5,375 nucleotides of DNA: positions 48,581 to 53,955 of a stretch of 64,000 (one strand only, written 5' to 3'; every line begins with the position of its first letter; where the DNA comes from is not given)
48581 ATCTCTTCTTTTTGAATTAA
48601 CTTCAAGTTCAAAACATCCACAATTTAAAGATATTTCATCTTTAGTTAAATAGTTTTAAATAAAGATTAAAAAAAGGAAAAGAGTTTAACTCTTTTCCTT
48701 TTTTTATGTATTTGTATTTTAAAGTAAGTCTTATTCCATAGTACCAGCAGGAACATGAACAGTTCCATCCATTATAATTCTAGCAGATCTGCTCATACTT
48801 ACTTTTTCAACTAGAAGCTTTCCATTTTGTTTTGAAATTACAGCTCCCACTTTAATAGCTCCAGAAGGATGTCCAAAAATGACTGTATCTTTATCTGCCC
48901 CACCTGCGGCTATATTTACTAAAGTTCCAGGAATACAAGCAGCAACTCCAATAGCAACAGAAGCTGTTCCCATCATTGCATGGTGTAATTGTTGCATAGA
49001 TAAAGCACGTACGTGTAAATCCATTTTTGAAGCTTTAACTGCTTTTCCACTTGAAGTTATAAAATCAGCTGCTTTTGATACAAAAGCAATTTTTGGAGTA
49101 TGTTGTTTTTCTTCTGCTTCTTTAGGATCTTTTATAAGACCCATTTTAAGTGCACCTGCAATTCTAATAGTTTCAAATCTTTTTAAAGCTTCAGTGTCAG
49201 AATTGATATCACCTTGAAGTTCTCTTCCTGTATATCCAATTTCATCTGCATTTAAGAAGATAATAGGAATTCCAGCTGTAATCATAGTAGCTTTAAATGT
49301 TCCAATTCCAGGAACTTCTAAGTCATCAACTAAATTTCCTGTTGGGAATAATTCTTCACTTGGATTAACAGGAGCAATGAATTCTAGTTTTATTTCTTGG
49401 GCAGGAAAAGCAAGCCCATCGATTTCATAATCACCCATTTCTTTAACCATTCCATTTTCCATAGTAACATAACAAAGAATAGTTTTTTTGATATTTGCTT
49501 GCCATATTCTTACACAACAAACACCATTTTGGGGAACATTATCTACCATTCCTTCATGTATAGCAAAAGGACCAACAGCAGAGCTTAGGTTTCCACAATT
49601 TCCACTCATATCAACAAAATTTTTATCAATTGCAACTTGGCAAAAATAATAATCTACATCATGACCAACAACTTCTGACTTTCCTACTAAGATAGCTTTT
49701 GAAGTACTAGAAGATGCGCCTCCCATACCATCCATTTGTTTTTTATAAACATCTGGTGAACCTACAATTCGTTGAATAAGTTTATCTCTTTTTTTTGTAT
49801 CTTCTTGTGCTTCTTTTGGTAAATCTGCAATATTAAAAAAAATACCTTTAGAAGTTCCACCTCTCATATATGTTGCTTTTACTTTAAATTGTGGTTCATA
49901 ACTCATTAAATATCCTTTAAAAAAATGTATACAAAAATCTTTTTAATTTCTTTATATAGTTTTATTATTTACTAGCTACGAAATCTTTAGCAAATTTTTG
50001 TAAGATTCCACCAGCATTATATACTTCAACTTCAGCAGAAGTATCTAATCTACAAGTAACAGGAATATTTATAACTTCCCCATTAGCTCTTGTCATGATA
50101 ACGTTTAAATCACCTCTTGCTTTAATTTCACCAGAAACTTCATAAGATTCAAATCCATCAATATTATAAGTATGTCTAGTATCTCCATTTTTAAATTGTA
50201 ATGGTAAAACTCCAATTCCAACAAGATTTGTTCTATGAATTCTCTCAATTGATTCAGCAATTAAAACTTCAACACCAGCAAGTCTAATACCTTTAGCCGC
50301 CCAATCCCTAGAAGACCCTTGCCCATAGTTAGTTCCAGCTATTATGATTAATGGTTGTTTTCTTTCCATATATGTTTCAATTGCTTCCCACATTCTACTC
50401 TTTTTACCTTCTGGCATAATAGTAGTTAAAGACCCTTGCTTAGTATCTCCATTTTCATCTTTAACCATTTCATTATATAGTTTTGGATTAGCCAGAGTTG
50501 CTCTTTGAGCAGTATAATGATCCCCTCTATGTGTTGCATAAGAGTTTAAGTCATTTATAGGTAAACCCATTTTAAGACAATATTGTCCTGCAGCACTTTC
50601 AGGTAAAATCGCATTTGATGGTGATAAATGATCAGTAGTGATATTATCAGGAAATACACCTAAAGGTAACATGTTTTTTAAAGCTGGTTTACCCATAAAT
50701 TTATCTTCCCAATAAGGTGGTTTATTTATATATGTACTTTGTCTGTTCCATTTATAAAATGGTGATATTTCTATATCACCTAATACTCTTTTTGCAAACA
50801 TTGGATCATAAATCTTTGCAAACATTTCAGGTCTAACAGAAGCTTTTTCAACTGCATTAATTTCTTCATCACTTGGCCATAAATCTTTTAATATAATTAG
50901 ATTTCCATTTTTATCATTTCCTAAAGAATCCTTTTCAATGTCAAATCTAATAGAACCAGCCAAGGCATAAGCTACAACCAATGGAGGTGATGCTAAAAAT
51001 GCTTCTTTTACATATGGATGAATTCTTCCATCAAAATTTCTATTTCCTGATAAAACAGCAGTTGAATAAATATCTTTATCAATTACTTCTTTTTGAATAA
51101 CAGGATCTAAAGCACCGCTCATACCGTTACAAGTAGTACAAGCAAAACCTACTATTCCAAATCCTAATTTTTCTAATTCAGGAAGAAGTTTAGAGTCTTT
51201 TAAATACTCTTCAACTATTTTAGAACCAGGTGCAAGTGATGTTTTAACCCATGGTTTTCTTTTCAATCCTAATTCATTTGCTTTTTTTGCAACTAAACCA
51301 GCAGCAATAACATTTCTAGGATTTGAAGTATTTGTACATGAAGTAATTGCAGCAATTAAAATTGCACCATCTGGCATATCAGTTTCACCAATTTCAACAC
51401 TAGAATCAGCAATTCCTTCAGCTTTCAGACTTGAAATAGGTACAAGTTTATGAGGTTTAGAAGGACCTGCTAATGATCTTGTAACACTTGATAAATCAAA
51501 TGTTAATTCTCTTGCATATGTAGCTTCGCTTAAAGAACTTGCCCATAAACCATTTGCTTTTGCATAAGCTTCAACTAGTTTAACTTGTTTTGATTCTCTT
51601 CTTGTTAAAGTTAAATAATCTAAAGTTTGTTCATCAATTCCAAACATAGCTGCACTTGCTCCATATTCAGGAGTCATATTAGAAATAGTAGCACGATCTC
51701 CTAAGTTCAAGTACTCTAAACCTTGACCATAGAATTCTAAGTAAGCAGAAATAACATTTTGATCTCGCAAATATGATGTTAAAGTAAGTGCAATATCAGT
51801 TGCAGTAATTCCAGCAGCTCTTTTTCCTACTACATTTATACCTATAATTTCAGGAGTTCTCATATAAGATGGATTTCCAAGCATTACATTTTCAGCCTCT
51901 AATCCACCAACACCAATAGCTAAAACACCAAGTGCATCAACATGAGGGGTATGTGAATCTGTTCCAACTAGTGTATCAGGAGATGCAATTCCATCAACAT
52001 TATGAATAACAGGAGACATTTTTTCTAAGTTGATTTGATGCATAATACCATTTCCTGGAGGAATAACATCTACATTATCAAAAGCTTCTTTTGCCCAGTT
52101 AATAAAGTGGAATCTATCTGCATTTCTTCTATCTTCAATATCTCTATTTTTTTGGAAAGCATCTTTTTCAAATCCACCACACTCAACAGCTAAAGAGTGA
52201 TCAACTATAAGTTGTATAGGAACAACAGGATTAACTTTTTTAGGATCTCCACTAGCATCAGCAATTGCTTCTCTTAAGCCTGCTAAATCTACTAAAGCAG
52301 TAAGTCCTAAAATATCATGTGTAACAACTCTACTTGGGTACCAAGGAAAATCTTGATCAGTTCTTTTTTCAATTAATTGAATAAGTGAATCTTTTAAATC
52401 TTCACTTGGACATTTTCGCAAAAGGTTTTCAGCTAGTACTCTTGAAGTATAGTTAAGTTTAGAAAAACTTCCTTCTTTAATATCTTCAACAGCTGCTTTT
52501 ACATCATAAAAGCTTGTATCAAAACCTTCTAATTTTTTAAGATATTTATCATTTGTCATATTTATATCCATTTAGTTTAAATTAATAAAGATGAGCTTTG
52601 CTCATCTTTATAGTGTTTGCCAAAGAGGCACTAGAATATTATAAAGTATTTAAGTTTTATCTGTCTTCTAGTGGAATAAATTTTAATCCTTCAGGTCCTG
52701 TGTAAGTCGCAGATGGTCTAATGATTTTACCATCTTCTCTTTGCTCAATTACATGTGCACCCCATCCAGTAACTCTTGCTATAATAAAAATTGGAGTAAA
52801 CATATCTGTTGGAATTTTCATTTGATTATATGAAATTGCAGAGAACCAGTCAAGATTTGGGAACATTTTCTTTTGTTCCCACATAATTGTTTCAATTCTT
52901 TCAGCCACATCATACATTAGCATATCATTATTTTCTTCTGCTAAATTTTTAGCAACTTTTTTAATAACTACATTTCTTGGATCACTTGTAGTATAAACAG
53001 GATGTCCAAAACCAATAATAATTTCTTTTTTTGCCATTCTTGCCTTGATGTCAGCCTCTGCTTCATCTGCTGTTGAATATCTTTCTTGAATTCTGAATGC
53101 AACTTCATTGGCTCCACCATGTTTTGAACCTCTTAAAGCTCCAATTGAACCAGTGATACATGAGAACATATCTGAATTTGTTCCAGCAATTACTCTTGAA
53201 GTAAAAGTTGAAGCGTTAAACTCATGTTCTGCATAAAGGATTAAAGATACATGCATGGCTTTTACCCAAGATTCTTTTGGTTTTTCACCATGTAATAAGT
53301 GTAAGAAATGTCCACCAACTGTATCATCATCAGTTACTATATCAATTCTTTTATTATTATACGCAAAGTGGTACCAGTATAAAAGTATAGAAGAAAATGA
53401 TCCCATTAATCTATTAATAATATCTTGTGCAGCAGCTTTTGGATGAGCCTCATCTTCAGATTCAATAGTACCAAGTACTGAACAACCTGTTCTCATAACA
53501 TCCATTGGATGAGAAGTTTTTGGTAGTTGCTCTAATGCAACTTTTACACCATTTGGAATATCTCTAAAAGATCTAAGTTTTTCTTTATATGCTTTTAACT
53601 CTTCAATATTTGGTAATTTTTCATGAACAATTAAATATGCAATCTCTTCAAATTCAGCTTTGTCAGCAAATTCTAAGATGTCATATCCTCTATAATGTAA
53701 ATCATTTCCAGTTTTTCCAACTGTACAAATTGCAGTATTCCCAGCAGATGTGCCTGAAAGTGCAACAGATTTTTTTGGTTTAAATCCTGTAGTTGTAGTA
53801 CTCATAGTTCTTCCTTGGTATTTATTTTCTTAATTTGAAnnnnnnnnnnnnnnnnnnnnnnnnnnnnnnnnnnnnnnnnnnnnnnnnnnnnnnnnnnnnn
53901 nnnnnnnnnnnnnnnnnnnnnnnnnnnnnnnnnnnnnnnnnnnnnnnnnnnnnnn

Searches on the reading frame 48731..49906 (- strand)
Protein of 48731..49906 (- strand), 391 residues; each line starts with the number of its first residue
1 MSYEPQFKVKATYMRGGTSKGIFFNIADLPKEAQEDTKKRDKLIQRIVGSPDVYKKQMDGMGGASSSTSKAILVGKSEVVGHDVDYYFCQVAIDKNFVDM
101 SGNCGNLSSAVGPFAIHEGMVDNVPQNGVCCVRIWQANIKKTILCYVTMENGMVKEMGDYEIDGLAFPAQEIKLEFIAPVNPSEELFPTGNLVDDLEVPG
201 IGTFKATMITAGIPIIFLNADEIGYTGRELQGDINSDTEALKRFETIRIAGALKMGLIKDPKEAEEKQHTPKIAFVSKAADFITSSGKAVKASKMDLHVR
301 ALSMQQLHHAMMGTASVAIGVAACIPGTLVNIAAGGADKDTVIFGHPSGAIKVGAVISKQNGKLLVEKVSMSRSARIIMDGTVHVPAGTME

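Call 5: search_protein_families(library=pfam, proteins=[window:48731-49906:-], max_evalue=1)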
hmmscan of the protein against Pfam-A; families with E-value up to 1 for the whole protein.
window:48731-49906:- (391 aa): 2 families
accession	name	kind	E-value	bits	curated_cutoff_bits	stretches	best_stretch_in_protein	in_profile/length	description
PF04303.18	PrpF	-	1e-146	489.1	27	1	7-386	2-371/371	PrpF protein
PF01375.23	Enterotoxin_a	-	0.043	13.9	21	1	34-108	47-120/258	Heat-labile enterotoxin alpha chain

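Call 6: search_protein_families(library=ncbifam, proteins=[window:48731-49906:-], max_evalue=1)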
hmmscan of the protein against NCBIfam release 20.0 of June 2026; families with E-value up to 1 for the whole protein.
window:48731-49906:- (391 aa): 3 families
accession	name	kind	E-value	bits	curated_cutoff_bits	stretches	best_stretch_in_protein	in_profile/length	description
TIGR02334.1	prpF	equivalog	6.5e-181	601.3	440.55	1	5-388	2-388/390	2-methylaconitate cis-trans isomerase PrpF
NF033377.1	OMA_tautomer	equivalog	1.4e-74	251.2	440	1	14-386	1-349/349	4-oxalomesaconate tautomerase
NF006136.0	PRK08285.1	equivalog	0.034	13.9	276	1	300-361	116-174/209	precorrin-8X methylmutase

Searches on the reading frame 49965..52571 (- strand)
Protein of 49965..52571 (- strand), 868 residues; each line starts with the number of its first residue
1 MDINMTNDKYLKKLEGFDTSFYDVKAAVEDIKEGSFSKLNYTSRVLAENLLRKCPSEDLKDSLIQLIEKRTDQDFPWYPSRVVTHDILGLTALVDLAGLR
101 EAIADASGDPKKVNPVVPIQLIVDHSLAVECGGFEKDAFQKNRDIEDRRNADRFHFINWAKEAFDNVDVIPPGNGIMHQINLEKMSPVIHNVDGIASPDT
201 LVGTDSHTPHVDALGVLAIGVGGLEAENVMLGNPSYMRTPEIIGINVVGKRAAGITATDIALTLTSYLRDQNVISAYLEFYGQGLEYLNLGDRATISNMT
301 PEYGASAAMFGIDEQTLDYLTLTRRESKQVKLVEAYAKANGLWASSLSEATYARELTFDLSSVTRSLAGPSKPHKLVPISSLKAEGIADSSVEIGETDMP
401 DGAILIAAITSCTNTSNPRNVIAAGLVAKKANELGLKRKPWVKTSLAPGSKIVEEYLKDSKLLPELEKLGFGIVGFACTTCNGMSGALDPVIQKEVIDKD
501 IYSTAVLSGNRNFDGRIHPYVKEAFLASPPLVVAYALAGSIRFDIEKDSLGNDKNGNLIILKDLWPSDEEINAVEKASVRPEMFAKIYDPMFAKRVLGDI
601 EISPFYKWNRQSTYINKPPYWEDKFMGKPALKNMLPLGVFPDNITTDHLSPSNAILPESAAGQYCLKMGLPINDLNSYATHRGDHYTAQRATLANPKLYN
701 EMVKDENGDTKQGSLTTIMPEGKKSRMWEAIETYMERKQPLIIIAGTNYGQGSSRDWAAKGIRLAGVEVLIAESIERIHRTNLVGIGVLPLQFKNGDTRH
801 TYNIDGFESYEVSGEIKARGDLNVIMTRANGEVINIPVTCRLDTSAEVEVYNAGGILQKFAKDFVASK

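Call 5: search_protein_families(library=pfam, proteins=[window:49965-52571:-], max_evalue=1)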
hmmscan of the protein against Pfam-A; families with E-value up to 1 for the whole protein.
window:49965-52571:- (868 aa): 3 families
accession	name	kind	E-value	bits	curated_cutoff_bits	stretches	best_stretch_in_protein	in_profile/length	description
PF00330.25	Aconitase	-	5.2e-132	441.5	28.7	1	71-539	12-463/463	Aconitase family (aconitate hydratase)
PF00694.25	Aconitase_C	-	4.9e-27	95.3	22.8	1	669-795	9-130/131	Aconitase C-terminal domain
PF19891.5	DUF6364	-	0.16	12.9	27.3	0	450-469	29-49/70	Family of unknown function (DUF6364)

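Call 6: search_protein_families(library=ncbifam, proteins=[window:49965-52571:-], max_evalue=1)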
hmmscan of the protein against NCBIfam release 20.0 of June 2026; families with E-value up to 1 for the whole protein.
window:49965-52571:- (868 aa): 25 families
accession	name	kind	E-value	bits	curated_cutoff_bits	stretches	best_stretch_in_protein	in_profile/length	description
TIGR02333.1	2met_isocit_dHY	equivalog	0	1500.1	1419.85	1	7-865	1-857/858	Fe/S-dependent 2-methylisocitrate dehydratase AcnD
NF009520.0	PRK12881.1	subfamily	0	1192.9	905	1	14-866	14-892/893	aconitate hydratase AcnA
NF006757.0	PRK09277.1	subfamily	0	1192.7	686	1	8-866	7-886/888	aconitate hydratase AcnA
TIGR01341.1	aconitase_1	equivalog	1.6e-284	945.9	945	1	21-863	5-874/876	aconitate hydratase AcnA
NF005558.0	PRK07229.1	equivalog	2.8e-90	303.7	612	1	123-862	63-643/647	aconitate hydratase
TIGR01340.1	aconitase_mito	equivalog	1e-70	239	825.35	2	114-556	80-486/745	aconitate hydratase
TIGR01342.1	acon_putative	hypoth_equivalog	2.8e-67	227.4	719.15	2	146-541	67-406/655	putative aconitate hydratase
NF001614.1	PRK00402.1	subfamily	8.3e-39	133.4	385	1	169-541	92-411/415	aconitase/3-isopropylmalate dehydratase large subunit family protein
TIGR02086.1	IPMI_arch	subfamily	1e-35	123.3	410.15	1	158-541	80-406/411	3-isopropylmalate dehydratase/homoaconitate hydratase family large subunit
NF009116.0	PRK12466.1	subfamily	1.6e-34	119.3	531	1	162-541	96-462/472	3-isopropylmalate dehydratase large subunit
NF004016.0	PRK05478.1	subfamily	4e-32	111.4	510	1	188-541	111-460/468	3-isopropylmalate dehydratase large subunit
TIGR01343.1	hacA_fam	subfamily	1.1e-30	106.6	385.7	1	169-541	90-408/412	homoaconitate hydratase family protein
TIGR02083.1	LEU2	equivalog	2.6e-29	102.4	610.65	1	194-541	109-413/419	3-isopropylmalate dehydratase large subunit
NF040615.1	HacA_Meth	equivalog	4.2e-27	94.9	550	1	171-541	92-415/419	homoaconitase large subunit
TIGR00139.1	h_aconitase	equivalog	6.6e-27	94.2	529.9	2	159-541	87-451/709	homoaconitase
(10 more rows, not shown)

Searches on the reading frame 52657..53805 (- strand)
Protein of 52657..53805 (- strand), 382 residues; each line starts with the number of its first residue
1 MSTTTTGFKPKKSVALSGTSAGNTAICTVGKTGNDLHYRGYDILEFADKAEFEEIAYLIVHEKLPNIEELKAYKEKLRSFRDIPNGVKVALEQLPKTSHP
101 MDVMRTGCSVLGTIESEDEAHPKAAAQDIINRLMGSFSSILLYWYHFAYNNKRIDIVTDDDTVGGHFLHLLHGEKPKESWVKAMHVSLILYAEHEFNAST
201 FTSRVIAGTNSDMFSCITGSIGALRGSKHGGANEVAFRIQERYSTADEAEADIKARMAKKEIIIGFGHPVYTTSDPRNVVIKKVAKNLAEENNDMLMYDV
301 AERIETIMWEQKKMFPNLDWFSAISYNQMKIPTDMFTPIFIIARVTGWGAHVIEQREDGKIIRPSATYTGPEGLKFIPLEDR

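Call 5: search_protein_families(library=pfam, proteins=[window:52657-53805:-], max_evalue=1)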
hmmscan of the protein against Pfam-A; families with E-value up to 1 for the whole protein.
window:52657-53805:- (382 aa): 1 family
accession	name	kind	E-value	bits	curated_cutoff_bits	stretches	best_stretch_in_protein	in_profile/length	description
PF00285.26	Citrate_synt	-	2.5e-120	402.2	27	1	16-365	2-357/357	Citrate synthase, C-terminal domain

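Call 6: search_protein_families(library=ncbifam, proteins=[window:52657-53805:-], max_evalue=1)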
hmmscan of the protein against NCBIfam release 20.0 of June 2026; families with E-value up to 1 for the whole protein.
window:52657-53805:- (382 aa): 21 families
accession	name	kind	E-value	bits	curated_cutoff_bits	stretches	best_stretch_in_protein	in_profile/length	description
NF009006.1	PRK12351.1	equivalog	1.5e-204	678.5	550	1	8-382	2-376/376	bifunctional 2-methylcitrate synthase/citrate synthase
TIGR01800.1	cit_synth_II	subfamily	1.6e-147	491.1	421.3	1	15-382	2-368/368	2-methylcitrate synthase/citrate synthase II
NF010636.0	PRK14033.1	equivalog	2.8e-104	348.9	479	1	15-373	12-369/376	bifunctional 2-methylcitrate synthase/citrate synthase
NF010638.0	PRK14035.1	equivalog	6.5e-96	321.3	572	1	15-382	7-372/372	citrate synthase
NF010637.0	PRK14034.1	equivalog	7.6e-90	301.5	594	1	20-382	11-371/372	citrate synthase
NF010639.0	PRK14036.1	equivalog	5.7e-89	298.4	502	1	15-382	9-378/379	citrate synthase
NF041157.1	Cit_synThplmales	equivalog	1.5e-88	297.4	590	1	28-382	20-376/377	citrate synthase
NF009004.0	PRK12349.1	equivalog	9.9e-88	294.5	508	1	15-373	10-368/372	citrate synthase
NF041301.1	Cit_synth_Halo_CitZ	equivalog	1.4e-86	290.9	550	1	30-382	23-379/379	citrate synthase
NF010640.0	PRK14037.1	subfamily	7e-78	262.1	504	1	27-382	19-377/377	citrate synthase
NF004126.0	PRK05614.1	equivalog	6.9e-66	222.4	505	1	19-380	52-428/430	citrate synthase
NF010635.0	PRK14032.1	subfamily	6.4e-59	199.6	426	1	35-382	68-448/448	citrate synthase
NF009005.0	PRK12350.1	subfamily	6.6e-59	200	332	1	15-372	7-351/366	citrate synthase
TIGR01798.1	cit_synth_I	equivalog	1.2e-54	185.6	485.15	1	18-371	38-407/412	citrate synthase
NF007128.0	PRK09569.1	subfamily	1.7e-32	112.6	344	1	47-369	81-424/437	citrate (Si)-synthase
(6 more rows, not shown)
